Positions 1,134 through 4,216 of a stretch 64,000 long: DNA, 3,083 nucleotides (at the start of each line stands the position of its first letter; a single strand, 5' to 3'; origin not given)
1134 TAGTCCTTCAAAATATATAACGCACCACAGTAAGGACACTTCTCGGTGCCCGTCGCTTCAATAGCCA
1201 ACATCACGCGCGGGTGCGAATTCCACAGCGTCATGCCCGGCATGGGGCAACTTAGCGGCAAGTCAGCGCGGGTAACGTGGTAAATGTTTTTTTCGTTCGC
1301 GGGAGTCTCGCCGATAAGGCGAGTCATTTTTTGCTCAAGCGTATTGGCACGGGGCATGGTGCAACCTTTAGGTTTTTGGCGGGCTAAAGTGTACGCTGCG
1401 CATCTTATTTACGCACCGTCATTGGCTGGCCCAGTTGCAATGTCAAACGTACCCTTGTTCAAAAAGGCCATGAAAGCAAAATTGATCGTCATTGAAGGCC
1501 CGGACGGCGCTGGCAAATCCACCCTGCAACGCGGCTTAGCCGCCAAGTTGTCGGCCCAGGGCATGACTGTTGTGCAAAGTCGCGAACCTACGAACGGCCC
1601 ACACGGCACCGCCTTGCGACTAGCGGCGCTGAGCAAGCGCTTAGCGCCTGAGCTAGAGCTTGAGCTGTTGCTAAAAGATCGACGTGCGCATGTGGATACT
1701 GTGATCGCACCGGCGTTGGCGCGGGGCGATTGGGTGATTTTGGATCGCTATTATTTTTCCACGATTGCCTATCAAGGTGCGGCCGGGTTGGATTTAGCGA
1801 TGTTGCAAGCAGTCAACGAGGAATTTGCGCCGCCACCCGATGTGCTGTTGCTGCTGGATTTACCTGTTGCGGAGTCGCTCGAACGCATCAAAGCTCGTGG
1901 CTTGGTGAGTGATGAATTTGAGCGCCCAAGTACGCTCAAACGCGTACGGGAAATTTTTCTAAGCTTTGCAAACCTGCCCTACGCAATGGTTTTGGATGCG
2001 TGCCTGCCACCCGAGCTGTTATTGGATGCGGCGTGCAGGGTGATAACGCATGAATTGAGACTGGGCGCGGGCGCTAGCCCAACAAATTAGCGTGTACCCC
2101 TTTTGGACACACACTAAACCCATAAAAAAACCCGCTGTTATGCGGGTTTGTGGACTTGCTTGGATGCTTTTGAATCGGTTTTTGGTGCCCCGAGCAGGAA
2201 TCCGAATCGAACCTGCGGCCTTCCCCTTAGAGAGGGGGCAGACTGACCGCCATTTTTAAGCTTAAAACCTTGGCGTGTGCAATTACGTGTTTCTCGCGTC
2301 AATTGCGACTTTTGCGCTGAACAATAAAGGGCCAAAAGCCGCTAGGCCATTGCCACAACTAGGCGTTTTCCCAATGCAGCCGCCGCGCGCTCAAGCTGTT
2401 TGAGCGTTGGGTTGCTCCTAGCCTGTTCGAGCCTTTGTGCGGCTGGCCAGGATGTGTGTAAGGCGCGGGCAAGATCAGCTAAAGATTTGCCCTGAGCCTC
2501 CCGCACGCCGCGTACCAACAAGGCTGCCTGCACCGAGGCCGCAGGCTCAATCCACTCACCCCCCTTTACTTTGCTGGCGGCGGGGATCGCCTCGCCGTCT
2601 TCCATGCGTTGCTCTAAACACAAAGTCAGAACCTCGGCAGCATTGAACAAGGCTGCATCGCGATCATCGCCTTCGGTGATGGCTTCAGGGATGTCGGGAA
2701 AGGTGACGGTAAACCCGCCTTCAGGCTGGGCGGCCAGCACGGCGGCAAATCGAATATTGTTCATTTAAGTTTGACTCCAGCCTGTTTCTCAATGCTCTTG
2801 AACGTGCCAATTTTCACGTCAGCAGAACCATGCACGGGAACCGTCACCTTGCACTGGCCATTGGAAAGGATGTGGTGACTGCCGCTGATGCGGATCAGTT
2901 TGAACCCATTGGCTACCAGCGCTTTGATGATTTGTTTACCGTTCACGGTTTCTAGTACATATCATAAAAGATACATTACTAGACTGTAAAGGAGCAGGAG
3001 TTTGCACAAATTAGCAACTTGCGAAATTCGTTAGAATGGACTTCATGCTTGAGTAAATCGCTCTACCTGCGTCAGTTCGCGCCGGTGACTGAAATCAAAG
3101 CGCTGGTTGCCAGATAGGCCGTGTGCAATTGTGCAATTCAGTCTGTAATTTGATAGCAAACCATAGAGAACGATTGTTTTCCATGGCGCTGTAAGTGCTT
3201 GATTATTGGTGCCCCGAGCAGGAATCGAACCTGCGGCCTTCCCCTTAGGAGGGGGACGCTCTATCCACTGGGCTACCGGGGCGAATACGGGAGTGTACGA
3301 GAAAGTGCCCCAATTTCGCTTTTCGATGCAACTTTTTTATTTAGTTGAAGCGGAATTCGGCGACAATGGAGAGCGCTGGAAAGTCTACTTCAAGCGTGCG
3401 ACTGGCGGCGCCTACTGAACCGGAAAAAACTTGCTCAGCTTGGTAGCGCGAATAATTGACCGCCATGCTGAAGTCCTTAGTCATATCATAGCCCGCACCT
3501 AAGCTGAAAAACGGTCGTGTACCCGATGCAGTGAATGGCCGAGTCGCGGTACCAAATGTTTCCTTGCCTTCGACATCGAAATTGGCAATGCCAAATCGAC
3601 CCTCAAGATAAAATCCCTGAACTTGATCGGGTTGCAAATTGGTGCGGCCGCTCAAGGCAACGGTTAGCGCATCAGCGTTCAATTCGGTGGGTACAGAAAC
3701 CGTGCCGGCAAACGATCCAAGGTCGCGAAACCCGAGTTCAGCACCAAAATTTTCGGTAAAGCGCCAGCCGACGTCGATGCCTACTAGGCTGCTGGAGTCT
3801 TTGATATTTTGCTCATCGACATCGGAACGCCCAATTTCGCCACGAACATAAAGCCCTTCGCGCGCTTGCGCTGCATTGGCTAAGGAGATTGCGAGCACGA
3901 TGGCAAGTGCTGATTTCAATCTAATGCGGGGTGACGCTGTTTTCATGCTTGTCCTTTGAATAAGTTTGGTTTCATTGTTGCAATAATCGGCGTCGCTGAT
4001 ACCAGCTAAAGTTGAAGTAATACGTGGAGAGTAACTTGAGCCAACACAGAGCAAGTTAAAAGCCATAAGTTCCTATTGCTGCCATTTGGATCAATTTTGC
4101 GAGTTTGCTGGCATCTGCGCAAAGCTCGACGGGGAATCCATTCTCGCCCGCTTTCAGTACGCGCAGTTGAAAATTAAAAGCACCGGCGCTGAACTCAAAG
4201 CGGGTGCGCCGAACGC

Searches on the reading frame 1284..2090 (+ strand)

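Call 85: search_protein_families(library=pfam, proteins=[window:1284-2090:+], max_evalue=0.00001)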
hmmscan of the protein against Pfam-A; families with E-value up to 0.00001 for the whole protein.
window:1284-2090:+ (268 aa): 1 family
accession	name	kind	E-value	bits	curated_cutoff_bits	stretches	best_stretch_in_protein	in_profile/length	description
PF02223.23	Thymidylate_kin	-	1.5e-41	142.6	27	1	70-244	1-179/185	Thymidylate kinase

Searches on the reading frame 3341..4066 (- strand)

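Call 85: search_protein_families(library=pfam, proteins=[window:3341-4066:-], max_evalue=0.00001)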
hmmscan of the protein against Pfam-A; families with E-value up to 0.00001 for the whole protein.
window:3341-4066:- (241 aa): 2 families
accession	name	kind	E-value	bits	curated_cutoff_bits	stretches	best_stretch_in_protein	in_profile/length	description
PF13505.12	OMP_b-brl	-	4.2e-17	63.3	28.7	1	53-219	2-158/175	Outer membrane protein beta-barrel domain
PF01389.23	OmpA_membrane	-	2.6e-06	27.8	21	1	84-206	26-147/180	OmpA-like transmembrane domain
